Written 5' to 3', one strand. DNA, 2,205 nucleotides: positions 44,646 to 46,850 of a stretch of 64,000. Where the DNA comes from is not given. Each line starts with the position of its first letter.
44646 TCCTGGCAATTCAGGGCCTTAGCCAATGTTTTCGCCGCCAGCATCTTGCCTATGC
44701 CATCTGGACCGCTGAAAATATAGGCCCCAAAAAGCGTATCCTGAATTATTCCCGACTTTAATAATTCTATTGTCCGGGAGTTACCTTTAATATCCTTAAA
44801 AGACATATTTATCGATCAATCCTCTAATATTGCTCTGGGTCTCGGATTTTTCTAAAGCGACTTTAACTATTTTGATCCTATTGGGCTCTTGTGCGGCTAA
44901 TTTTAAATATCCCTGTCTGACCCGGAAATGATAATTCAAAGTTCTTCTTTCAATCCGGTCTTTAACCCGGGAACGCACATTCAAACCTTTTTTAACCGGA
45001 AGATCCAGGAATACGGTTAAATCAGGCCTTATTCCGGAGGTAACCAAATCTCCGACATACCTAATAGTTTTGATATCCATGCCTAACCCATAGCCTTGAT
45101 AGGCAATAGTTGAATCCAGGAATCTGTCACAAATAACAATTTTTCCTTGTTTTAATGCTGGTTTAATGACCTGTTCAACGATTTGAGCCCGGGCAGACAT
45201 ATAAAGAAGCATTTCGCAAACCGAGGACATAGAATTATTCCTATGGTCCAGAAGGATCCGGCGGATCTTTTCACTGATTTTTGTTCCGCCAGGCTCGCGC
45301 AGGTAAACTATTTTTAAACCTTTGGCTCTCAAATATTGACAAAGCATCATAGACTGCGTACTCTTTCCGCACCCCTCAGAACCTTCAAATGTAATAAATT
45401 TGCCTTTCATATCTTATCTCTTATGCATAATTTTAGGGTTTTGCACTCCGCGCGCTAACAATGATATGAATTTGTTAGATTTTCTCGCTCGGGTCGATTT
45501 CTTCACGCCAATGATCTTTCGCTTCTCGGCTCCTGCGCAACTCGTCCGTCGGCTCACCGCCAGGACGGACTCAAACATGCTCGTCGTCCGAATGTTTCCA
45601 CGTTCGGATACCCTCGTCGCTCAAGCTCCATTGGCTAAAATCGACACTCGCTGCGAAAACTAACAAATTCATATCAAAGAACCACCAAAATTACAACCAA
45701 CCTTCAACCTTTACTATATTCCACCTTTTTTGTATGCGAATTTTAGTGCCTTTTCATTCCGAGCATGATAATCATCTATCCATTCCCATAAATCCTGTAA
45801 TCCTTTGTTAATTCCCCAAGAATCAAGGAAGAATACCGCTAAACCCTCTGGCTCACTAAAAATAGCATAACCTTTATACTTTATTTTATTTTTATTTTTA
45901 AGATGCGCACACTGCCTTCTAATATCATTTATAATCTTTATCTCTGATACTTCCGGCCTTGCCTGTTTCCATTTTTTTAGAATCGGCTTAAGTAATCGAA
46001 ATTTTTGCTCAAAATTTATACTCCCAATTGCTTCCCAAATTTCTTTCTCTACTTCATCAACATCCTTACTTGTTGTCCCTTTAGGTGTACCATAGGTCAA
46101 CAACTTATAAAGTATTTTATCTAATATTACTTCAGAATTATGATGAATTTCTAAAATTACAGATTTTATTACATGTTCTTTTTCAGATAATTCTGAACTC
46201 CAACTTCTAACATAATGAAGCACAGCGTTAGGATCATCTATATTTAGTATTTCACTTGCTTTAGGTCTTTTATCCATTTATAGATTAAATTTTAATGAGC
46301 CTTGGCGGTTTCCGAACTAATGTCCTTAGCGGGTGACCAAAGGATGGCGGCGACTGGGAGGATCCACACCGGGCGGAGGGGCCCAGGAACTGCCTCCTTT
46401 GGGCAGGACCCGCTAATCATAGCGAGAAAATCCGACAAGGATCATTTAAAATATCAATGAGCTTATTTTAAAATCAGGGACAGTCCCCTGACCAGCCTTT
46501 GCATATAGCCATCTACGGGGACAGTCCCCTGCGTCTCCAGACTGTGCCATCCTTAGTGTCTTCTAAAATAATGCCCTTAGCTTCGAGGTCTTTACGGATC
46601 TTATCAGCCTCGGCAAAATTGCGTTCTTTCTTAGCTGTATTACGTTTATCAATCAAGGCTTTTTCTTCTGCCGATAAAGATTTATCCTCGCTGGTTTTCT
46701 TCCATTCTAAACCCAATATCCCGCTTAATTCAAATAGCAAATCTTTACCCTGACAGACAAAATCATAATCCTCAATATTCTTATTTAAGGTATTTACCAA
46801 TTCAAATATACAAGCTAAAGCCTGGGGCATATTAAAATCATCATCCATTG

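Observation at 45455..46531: AT-rich orphan ORF bracketed by two GC-rich structured elements between tmk and cysS - candidate small mobile cassette or RNA-protein module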

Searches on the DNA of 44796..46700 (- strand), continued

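Call 94: search_with_rna_model(model_id=R1, sources=[L221, L222], max_evalue=10, show_alignments=2)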
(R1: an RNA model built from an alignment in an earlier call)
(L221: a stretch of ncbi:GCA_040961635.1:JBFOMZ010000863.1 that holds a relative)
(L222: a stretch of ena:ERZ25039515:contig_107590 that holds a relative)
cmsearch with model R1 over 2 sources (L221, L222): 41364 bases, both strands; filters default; matches with E-value up to 10: 1.
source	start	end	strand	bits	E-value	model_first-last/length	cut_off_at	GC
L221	9497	9718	-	145.8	6.2e-36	1-237/237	no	0.51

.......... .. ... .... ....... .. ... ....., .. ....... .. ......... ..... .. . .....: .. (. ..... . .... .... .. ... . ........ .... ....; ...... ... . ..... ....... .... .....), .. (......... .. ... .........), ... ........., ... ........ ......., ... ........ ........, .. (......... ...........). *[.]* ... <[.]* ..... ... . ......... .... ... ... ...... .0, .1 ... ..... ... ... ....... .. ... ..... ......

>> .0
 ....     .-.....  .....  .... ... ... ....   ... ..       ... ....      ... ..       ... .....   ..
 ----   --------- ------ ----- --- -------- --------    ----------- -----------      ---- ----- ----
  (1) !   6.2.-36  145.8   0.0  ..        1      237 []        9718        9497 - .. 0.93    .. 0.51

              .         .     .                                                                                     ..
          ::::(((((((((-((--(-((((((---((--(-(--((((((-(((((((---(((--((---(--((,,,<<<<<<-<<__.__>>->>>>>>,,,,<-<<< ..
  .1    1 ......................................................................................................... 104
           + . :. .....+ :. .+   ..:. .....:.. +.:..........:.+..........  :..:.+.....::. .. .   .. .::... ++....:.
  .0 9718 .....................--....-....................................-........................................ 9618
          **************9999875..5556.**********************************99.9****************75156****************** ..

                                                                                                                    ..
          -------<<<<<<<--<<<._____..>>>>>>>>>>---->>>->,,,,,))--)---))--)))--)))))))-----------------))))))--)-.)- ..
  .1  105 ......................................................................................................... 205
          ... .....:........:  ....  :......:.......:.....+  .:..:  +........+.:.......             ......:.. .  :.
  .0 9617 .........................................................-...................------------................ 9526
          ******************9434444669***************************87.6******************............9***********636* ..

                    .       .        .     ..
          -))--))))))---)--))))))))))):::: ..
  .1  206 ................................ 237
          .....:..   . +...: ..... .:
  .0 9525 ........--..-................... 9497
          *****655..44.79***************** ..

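Call 103: search_with_rna_model(model_id=R1, sources=[window, L136, L218, L221], max_evalue=1e-10, make_alignment=true)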
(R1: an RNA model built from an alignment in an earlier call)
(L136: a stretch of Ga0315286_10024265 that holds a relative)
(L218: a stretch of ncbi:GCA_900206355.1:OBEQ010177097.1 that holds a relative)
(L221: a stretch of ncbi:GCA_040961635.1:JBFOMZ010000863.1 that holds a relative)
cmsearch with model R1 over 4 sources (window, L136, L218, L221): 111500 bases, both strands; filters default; matches with E-value up to 1e-10: 4.
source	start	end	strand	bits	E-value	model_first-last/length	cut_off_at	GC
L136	4771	5003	+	272.6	1.6e-67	1-237/237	no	0.55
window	45458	45680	-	262.3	6.6e-65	1-237/237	no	0.49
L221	9497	9718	-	145.8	1.7e-35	1-237/237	no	0.51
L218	9536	9777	+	138.8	9.4e-34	1-237/237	no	0.5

Alignment A7: 4 matches aligned to the model, 259 columns, each read 5' to 3' on its own strand. Consensus structure (alignment columns), stored with it:
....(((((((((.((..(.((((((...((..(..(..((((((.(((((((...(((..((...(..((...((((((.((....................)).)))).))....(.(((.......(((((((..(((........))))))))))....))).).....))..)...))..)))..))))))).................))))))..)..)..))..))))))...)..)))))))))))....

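Call 122: search_with_rna_model(model_id=R1, sources=[L171, L172, L173, L174, L175, L176, L177, L178, L179, L180, L181, L182, L183, L184, L185, L186, L187, L188, L189, L190, L191, L192, L193, L194, L195, L196, L197, L198, L199, L200, L201, L202, L203, L204, L205, L206, L207, L208, L209, L210, L211, L012, L013, L014, L015, L016, L017, L018, L019, L020, L021, L022, L023, L024, L025, L026, L027, L028, L029, L030, L031, L032, L033, L034, L035, L036, L037, L038, L039, L040, L041, L042, L043, L044, L045, L046, L047, L048, L049, L050, L051, L052, L053, L054, L055, L056, L057, L058, L059, L060, L061, L062, L063, L064, L065, L066, L067, L068, L069, L070], max_evalue=1)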
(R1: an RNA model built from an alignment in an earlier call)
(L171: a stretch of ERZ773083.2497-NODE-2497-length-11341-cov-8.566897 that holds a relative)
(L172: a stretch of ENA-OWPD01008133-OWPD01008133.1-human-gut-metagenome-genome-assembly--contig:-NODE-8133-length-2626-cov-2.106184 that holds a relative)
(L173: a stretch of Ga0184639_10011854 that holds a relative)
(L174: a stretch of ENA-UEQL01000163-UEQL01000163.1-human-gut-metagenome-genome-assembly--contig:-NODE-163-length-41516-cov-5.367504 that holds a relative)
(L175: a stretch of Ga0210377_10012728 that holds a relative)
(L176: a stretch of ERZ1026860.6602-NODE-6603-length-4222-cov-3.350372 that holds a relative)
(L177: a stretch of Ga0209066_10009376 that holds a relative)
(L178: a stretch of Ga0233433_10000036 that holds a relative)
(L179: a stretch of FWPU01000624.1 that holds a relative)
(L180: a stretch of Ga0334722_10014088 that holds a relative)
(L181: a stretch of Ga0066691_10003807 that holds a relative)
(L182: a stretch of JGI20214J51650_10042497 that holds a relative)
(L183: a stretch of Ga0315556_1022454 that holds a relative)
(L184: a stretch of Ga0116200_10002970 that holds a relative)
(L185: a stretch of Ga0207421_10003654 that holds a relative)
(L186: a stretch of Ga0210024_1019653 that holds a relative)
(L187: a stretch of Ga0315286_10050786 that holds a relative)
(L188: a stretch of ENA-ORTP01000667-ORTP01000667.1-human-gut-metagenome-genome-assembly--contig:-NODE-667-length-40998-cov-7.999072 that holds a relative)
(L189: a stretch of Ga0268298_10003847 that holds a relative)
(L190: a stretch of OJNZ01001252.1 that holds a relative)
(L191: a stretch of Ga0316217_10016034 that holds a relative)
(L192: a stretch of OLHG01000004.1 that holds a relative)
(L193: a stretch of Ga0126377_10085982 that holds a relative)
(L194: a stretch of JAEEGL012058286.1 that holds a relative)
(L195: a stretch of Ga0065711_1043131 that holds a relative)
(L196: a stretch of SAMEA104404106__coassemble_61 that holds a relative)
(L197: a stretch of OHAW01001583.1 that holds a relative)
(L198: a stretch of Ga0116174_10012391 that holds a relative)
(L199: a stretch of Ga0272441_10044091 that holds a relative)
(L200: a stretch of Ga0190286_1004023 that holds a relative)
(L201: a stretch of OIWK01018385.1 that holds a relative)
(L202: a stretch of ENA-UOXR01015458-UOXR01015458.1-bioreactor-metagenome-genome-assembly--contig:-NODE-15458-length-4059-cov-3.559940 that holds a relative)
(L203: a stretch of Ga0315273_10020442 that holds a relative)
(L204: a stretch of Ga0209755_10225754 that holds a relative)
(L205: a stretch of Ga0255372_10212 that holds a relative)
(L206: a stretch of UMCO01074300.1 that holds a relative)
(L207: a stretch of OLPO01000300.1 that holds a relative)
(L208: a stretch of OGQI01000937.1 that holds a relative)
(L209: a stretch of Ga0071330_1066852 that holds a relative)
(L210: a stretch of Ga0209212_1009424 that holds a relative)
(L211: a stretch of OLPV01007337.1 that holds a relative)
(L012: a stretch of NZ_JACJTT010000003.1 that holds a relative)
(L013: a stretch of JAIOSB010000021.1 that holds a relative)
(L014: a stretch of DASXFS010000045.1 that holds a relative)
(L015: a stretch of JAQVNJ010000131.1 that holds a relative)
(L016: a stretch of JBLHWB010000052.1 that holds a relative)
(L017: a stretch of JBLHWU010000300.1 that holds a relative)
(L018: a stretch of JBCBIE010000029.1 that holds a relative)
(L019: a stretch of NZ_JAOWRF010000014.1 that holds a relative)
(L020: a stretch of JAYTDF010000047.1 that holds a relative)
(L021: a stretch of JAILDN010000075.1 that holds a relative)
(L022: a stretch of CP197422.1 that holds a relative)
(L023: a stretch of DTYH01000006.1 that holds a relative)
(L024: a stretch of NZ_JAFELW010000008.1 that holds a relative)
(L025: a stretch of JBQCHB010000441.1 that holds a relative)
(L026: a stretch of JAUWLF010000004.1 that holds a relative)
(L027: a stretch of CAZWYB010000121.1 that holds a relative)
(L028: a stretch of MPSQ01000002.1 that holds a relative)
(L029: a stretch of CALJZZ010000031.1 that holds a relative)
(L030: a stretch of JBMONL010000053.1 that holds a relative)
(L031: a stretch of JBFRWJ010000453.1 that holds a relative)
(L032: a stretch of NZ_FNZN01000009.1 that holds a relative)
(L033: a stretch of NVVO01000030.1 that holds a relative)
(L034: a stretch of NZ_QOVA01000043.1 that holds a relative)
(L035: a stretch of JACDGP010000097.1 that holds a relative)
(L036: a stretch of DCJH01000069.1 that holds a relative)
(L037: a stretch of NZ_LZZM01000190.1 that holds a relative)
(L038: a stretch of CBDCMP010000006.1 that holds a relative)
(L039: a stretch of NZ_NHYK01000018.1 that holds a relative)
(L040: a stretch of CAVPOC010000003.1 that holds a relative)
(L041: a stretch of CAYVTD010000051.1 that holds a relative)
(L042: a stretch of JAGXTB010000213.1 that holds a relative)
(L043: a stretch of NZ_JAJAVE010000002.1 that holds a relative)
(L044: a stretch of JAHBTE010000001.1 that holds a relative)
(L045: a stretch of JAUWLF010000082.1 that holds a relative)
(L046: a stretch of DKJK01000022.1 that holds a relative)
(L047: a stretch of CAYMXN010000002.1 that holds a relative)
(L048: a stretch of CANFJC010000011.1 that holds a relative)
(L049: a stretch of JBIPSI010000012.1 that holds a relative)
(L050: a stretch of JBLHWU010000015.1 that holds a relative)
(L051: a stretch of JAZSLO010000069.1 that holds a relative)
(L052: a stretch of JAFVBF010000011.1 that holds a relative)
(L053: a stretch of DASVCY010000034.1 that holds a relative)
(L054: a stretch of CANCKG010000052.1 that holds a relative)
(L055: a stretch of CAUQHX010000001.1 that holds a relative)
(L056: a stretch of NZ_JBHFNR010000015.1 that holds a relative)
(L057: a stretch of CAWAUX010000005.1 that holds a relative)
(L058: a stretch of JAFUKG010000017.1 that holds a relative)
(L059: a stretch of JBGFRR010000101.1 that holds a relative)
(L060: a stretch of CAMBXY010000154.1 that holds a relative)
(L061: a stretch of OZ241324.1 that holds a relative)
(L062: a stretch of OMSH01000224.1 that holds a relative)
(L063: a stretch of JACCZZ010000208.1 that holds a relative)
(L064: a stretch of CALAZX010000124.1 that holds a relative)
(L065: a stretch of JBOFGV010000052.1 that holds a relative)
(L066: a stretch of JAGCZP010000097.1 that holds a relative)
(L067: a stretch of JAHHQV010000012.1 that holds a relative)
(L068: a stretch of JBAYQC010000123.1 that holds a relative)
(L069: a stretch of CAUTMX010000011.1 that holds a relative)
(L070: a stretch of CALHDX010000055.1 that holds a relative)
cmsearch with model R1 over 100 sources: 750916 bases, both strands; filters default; matches with E-value up to 1: 1.
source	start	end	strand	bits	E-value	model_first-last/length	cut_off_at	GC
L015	3746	3814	+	12.9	0.39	1-237/237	no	0.54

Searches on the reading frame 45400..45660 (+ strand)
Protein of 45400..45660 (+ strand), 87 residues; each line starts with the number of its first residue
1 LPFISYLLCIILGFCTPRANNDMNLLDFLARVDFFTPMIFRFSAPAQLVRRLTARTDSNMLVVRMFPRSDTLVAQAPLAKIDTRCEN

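Call 114: list_cluster_members(proteins=[window:45400-45660:+, window:45417-45578:-, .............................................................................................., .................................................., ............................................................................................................, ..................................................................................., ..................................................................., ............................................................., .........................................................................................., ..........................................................])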
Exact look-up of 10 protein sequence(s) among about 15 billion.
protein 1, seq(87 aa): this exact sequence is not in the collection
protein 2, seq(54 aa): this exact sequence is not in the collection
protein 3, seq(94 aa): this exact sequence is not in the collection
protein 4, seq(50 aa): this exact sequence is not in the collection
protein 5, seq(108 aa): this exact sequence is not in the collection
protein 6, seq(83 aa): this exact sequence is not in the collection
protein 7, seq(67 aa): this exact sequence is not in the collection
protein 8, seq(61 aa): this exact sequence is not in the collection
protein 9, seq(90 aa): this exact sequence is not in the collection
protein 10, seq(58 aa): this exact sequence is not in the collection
